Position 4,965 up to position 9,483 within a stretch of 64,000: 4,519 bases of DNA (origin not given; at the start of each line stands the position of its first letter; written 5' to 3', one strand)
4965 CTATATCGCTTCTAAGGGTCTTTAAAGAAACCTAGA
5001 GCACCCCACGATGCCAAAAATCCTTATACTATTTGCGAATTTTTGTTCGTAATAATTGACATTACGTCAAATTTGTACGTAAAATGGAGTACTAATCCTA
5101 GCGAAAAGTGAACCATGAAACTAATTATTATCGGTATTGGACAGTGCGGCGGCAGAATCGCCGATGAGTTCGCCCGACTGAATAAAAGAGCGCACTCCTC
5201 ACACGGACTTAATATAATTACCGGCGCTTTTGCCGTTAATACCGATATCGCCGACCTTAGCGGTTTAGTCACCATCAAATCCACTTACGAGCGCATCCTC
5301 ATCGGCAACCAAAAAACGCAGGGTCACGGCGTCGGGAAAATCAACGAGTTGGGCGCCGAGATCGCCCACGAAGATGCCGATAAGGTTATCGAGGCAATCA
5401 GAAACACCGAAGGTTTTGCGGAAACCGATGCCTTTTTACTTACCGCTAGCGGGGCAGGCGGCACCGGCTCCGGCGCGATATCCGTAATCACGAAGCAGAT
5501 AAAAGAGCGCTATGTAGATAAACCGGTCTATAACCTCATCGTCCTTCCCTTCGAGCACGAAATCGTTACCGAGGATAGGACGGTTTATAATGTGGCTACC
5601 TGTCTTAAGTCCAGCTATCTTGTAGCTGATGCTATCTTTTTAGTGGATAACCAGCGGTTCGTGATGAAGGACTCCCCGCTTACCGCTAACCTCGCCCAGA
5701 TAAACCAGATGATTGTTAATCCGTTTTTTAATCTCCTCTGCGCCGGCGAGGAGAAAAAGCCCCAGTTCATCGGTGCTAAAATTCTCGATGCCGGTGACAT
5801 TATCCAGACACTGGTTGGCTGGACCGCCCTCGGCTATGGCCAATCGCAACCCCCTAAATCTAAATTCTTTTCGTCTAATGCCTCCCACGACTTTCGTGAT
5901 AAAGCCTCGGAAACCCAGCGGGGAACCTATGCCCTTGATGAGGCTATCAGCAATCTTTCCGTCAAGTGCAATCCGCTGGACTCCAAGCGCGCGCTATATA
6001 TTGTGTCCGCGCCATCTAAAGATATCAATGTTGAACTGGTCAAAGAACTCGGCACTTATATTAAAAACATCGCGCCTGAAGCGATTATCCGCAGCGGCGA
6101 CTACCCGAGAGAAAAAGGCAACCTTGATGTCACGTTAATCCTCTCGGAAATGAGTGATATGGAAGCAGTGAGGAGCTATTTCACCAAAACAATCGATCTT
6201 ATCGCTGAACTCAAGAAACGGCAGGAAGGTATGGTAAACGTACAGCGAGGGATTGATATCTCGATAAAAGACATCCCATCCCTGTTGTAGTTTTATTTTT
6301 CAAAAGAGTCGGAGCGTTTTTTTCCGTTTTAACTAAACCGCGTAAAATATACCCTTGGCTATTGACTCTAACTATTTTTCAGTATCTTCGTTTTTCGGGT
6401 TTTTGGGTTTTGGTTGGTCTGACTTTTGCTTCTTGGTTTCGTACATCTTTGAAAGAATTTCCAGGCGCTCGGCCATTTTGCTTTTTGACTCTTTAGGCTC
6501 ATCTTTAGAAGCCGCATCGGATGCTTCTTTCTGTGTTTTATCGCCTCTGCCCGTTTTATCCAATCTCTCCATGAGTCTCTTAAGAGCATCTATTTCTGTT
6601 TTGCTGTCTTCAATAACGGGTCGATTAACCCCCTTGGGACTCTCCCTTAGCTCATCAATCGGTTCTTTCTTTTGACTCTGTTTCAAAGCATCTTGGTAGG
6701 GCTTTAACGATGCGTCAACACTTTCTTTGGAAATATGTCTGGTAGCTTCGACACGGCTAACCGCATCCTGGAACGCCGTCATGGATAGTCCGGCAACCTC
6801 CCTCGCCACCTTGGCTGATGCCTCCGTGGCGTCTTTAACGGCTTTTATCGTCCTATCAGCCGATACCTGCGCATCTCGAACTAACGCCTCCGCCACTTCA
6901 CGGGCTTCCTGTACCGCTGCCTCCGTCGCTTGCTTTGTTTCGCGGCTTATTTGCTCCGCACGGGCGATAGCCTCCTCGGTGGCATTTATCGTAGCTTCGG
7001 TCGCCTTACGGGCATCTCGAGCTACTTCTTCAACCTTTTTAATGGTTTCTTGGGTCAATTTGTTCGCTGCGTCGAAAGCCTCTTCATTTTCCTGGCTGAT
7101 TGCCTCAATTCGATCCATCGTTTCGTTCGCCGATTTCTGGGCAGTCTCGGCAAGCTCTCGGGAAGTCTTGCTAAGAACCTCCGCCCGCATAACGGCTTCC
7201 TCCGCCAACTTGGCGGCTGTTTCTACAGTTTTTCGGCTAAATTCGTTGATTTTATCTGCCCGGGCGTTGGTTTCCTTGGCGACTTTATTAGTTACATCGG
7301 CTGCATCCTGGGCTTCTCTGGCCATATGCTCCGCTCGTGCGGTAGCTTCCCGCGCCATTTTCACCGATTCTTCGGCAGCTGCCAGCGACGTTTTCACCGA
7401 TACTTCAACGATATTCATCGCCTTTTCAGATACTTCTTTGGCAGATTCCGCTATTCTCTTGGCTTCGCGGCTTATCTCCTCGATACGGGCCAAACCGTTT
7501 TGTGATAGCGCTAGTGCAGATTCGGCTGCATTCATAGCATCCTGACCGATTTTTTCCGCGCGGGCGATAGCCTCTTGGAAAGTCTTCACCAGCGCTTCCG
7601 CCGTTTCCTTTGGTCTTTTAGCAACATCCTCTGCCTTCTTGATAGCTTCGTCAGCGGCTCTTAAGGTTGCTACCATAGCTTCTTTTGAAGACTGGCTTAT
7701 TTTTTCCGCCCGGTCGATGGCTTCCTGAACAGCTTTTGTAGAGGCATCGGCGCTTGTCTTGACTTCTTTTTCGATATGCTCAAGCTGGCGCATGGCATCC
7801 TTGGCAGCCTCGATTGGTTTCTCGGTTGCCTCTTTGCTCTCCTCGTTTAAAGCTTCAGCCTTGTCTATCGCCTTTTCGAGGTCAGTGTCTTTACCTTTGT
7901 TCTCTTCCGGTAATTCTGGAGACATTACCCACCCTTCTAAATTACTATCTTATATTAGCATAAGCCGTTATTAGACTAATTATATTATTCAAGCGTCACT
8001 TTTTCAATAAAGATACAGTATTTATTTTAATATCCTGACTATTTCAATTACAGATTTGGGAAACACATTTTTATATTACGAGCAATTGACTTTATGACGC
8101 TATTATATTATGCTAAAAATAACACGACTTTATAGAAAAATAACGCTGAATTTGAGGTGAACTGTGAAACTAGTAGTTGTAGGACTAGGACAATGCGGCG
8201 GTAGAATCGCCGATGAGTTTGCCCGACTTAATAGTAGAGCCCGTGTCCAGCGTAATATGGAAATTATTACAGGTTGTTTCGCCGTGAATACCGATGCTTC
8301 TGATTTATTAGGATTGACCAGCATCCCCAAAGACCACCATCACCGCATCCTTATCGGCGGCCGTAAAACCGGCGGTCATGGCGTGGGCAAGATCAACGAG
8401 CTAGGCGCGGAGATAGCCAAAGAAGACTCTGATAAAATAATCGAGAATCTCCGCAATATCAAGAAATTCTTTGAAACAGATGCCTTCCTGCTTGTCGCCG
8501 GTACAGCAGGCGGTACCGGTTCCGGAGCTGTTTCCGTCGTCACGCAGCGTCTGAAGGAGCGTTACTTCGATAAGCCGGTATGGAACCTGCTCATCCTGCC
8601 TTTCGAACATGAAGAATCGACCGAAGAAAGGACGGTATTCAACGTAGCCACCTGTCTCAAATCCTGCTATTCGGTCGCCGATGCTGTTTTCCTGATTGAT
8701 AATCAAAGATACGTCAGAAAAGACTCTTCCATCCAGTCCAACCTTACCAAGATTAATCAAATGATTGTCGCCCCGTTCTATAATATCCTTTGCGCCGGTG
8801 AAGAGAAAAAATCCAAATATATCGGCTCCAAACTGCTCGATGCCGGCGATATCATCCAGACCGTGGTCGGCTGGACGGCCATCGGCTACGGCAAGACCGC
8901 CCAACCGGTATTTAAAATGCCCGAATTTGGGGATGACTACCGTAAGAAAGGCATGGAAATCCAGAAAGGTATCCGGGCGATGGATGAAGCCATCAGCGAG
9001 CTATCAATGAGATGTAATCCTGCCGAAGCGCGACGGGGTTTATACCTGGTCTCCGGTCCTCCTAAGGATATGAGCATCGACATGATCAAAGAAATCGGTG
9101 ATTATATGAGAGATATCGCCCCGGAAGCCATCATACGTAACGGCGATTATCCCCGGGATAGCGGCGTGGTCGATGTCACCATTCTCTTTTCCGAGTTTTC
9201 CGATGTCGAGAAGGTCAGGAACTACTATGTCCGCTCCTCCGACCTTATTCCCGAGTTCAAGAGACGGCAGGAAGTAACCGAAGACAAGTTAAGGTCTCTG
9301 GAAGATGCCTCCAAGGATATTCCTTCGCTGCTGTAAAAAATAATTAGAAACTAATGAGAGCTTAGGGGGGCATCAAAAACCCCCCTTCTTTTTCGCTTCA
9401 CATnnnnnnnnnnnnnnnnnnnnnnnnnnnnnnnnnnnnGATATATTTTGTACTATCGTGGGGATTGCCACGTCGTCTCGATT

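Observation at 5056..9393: Two tubulin/CetZ-like GTPase paralogs bracketing a 517-aa helical-repeat protein: candidate non-FtsZ cytoskeletal module in a bacterium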

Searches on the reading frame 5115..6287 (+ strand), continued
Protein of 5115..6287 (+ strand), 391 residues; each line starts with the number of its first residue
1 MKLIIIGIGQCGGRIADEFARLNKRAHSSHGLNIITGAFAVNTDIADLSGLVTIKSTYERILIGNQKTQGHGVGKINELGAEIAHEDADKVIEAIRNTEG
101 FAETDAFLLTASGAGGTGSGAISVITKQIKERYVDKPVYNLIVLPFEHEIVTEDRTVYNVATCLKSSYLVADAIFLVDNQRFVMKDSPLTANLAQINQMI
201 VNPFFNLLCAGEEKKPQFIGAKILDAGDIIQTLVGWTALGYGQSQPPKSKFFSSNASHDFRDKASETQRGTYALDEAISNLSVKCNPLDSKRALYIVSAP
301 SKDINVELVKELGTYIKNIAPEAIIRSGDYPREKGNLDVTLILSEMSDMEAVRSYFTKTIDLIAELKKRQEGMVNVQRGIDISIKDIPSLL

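Call 89: search_dna_similar(query=window:5115-6287:+, collection=plasmids, mode=protein, max_rows=10)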
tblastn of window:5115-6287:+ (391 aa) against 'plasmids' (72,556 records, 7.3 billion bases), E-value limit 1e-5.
Records with a match: 19; places in all: 20; records where one place covers at least 80% of the query: 16.
Best place of each record, by identity: <60% 19.
By first word of the organism name: Halorussus 8; Haloarcula 2; Halorubrum 1; Salinigranum 1; Halorarius 1; Haloferacaceae 1; Haloglomus 1; Natrinema 1; Haloferax 1; Halogeometricum 1; and 1 more.
By predicted mobility (MOB-suite, as given by PLSDB): non-mobilizable 19.
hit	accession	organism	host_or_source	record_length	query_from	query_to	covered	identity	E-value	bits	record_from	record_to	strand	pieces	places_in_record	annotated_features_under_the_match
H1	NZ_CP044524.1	Halorussus halophilus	pure culture,marine solar saltern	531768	1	371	95%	33.0%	1e-30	131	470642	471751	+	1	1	tubulin/FtsZ family protein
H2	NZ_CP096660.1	Halorussus limi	cell culture,saline soil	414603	1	371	95%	31.9%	2e-28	124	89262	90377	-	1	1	tubulin/FtsZ family protein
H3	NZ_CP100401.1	Halorussus aquaticus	cell culture,saline soil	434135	1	371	95%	31.9%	1e-27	122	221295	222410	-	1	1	tubulin/FtsZ family protein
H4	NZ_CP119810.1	Halorussus caseinilyticus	cell culture,coastal saline-alkali land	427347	1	371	95%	31.8%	6e-27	120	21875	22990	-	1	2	tubulin/FtsZ family protein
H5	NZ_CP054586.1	Halorubrum sp. CBA1229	solar salt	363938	1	353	90%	33.2%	2e-29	127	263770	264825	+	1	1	tubulin/FtsZ family protein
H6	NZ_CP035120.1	Halorussus pelagicus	pure culture,salted brown alga Laminaria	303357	1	371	95%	31.4%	1e-27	122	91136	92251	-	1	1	tubulin/FtsZ family protein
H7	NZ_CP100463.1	Salinigranum marinum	cell culture,Saline soil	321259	1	353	90%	32.7%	1e-27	122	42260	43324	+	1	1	tubulin/FtsZ family protein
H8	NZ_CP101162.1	Halorarius halobius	cell culture,salt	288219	1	350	90%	32.4%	3e-16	88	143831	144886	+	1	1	tubulin/FtsZ family protein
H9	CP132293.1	Haloferacaceae archaeon XH8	cell culture,Pickle salt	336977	1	353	90%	32.1%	4e-16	88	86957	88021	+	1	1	record has no annotation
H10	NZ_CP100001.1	Halorussus vallis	cell culture,saline soil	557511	1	331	85%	34.0%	2e-27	121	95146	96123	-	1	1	tubulin/FtsZ family protein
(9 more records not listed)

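Call 94: search_protein_families(library=pfam, proteins=[L065:10358-11536:+, L004:2887-3366:-, L065:7875-9866:-, L020:9322-10302:+], max_evalue=0.01)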
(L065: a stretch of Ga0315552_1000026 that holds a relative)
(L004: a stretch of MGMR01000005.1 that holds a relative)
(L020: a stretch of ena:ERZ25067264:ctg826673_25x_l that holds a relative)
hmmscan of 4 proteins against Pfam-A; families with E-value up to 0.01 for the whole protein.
L065:10358-11536:+ (393 aa): 1 family
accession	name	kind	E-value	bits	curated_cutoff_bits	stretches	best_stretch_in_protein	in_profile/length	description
PF03977.18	OAD_beta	-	6.3e-141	469.9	31.6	1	15-391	2-349/349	Na+-transporting oxaloacetate decarboxylase beta subunit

L004:2887-3366:- (160 aa): 0 families

L065:7875-9866:- (664 aa): 0 families

L020:9322-10302:+ (327 aa): 0 families

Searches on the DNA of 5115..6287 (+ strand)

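Call 76: search_rna_families(source=L021, start=4300, end=7600, threshold=gathering)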
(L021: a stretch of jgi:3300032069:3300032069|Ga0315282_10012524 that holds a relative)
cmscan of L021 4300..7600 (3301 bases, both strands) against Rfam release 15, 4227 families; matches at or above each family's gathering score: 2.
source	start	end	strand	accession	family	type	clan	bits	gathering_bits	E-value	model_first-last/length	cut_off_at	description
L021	6145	7071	-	RF00177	SSU_rRNA_bacteria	Gene; rRNA;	CL00111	789.6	50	4.9e-250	9-873/1533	no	Bacterial small subunit ribosomal RNA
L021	4561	5239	-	RF00177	SSU_rRNA_bacteria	Gene; rRNA;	CL00111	294.2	50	5.3e-91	874-1520/1533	no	Bacterial small subunit ribosomal RNA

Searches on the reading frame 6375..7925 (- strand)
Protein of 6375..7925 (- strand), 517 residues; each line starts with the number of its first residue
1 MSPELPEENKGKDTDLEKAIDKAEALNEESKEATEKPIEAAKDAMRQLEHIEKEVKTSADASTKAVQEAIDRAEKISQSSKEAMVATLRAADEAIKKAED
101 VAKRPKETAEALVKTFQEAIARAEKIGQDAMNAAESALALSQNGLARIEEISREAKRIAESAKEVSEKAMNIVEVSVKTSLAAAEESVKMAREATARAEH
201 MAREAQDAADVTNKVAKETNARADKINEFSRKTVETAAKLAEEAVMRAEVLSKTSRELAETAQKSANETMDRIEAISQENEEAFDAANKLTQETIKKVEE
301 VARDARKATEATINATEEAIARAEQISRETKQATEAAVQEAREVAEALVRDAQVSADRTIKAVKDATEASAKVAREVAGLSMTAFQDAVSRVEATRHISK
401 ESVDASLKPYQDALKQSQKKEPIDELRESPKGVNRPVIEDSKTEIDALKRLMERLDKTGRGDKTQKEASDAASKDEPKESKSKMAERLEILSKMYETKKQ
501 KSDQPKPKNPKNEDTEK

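Call 4: search_protein_families(library=pfam, proteins=[window:6375-7925:-], max_evalue=1)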
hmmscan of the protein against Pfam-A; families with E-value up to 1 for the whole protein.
window:6375-7925:- (517 aa): 3 families
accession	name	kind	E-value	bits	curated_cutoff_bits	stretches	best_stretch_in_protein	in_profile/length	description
PF09361.15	Phasin_2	-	0.0027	18.3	24.9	2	225-324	2-97/100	Phasin protein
PF14341.11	PilX_N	-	0.033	14.6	25.5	1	115-139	27-51/51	PilX N-terminal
PF10157.14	BORCS6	-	0.16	12.6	35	1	269-337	19-87/101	BLOC-1-related complex sub-unit 6 C-terminal helix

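Call 5: search_protein_families(library=ncbifam, proteins=[window:6375-7925:-], max_evalue=1)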
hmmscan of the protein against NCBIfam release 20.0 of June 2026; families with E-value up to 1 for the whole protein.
window:6375-7925:- (517 aa): 1 family
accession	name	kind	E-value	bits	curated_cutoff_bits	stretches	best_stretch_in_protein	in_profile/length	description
TIGR04527.1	mycoplas_twoTM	subfamily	0.96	9.1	125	1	45-164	42-161/248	MG_279/MG_280 family protein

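Call 30: find_homologous_proteins(query=window:6375-7925:-)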
Query window:6375-7925:- (517 aa): 1 proteins with E <= 0.001 among 8000 candidates.
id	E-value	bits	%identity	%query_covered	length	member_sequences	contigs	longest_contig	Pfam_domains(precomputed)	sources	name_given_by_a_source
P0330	4.4e-6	44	36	30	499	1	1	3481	-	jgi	-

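Call 66: predict_structure(protein=window:6375-7925:-)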
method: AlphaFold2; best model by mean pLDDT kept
length: 517 residues; sequences in the alignment: 1
mean_pLDDT: 68.0   pTM: 0.42
mean pLDDT of the five models: 68.0, 62.7, 60.0, 57.9, 57.9
residues with pLDDT >= 90: 0; 70-90: 332; 50-70: 93; < 50: 92
segments of 3 or more residues with pLDDT < 50: 1-6, 251-253, 396-405, 409-411, 413-446, 465-467, 471-481, 503-517
pLDDT, mean of each block of 10 residues (from residue 1): 48 73 81 74 77 78 79 78 73 68 59 72 77 78 82 80 81 81 80 78 76 75 76 75 65 57 75 78 78 79 77 80 82 80 76 75 76 74 68 52 47 40 33 33 50 55 51 42 64 71 42 34
secondary structure, 60 per line:
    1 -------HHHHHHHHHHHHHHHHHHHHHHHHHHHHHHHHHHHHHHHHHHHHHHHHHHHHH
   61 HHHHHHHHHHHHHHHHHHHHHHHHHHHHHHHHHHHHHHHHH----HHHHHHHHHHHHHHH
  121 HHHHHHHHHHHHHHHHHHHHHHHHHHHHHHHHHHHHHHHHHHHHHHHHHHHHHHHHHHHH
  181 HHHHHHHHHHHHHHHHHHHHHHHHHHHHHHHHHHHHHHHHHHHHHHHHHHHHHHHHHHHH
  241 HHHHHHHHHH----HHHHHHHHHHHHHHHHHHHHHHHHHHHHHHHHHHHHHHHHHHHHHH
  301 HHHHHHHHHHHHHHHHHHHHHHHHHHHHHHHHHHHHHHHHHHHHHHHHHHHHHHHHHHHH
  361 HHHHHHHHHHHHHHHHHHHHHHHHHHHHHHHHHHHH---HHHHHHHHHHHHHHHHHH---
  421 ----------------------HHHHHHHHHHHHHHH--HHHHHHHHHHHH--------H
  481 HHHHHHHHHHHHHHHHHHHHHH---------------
elements in order: H8-101 H106-250 H255-396 H400-417 H443-457 H460-471 H480-502

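Call 72: fold_search(model_id=the predicted structure, library=pdb)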
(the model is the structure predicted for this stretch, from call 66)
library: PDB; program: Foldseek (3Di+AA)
matches with E <= 10: 727; with E <= 0.001: 0
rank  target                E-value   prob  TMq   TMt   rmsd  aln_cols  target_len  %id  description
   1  9a69_B                2.1e-03  0.92  0.12  0.10  30.4       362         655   15  Integrative model of MCPB-MCPC by crosslinking MS and deep learning (released 2024-09-18)
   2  7n6g_3N               4.3e-03  0.91  0.17  0.21  44.1       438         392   14  C1 of central pair (released 2022-05-18)
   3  7n6g_3R               6.2e-03  0.99  0.22  0.29  50.6       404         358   13  C1 of central pair (released 2022-05-18)
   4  7n6g_3V               7.2e-03  1.00  0.29  0.35  50.1       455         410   12  C1 of central pair (released 2022-05-18)
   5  7n6g_3M               7.2e-03  0.99  0.23  0.29  47.8       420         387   12  C1 of central pair (released 2022-05-18)
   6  7n6g_3O               9.0e-03  0.99  0.24  0.32  51.1       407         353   13  C1 of central pair (released 2022-05-18)
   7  9a65_B                9.9e-03  0.97  0.19  0.16  27.0       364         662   12  Integrative model of YVAQ-MCPB by crosslinking MS and deep learning (released 2024-09-18)
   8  7n6g_3P               1.0e-02  0.93  0.18  0.24  49.6       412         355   13  C1 of central pair (released 2022-05-18)
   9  7sqc_1J               1.3e-02  0.99  0.25  0.34  47.1       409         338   12  Ciliary C1 central pair apparatus isolated from Chlamydomonas reinhardtii (released 2022-04-13)
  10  5i6j                  1.4e-02  0.87  0.17  0.20  32.5       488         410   11  Crystal Structure of SRGAP2 F-BARx (released 2017-03-08)
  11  2ch7_B                1.4e-02  0.96  0.19  0.28  27.4       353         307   21  Crystal structure of the cytoplasmic domain of a bacterial chemoreceptor from Thermotoga maritima (released 2006-04-18)
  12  7n6g_3W               1.4e-02  0.89  0.20  0.24  50.6       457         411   10  C1 of central pair (released 2022-05-18)
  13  8otz_BQ               1.4e-02  0.66  0.13  0.17  45.6       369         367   12  48-nm repeat of the native axonemal doublet microtubule from bovine sperm (released 2023-11-22)
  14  9ea7                  3.0e-02  0.63  0.15  0.02  65.0       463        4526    9  The Structure of ApoB100 from Human Low-Density Lipoprotein (released 2024-12-18)
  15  7zr1_D                3.0e-02  0.54  0.15  0.11  50.5       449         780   14  Chaetomium thermophilum Mre11-Rad50-Nbs1 complex bound to ATPyS (composite structure) (released 2023-01-11)
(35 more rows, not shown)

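Call 88: search_protein_families(library=phrogs, proteins=[window:6375-7925:-], max_evalue=0.01)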
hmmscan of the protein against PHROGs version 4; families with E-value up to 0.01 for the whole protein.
window:6375-7925:- (517 aa): 0 families

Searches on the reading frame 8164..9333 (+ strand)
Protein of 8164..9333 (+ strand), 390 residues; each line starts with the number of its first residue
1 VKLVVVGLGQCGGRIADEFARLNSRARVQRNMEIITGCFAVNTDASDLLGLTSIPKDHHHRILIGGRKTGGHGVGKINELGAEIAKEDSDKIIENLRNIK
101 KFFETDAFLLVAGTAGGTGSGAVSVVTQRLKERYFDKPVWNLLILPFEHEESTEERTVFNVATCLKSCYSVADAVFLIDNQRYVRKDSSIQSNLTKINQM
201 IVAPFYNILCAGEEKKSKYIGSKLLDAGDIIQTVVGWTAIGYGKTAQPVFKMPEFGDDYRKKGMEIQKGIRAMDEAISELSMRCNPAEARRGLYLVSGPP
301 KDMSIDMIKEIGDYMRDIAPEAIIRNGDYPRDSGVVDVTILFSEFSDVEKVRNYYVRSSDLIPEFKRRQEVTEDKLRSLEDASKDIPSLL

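Call 4: search_protein_families(library=pfam, proteins=[window:8164-9333:+], max_evalue=1)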
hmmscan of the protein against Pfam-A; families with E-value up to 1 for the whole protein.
window:8164-9333:+ (390 aa): 3 families
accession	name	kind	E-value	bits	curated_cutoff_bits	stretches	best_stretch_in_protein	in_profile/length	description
PF00091.31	Tubulin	-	1.1e-32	114.3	33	1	3-182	2-184/190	Tubulin/FtsZ family, GTPase domain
PF21011.2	CetZ_C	-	2.3e-16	60.2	21.6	1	188-354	2-174/180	Tubulin-like CetZ, C-terminal domain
PF13809.12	Tubulin_2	-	0.017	14.8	27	1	108-144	164-199/356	Tubulin like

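Call 5: search_protein_families(library=ncbifam, proteins=[window:8164-9333:+], max_evalue=1)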
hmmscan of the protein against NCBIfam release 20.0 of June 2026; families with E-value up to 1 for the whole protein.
window:8164-9333:+ (390 aa): 1 family
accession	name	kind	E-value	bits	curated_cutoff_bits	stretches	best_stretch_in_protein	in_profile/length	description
TIGR00065.1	ftsZ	equivalog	1.1e-16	61.1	295.2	1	2-206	19-200/353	cell division protein FtsZ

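Call 88: search_protein_families(library=phrogs, proteins=[window:8164-9333:+], max_evalue=0.01)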
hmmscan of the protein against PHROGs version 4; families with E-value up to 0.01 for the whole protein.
window:8164-9333:+ (390 aa): 1 family
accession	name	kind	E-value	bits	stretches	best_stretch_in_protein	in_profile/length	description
phrog_17961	-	unknown function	9.6e-05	23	1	72-196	56-179/358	-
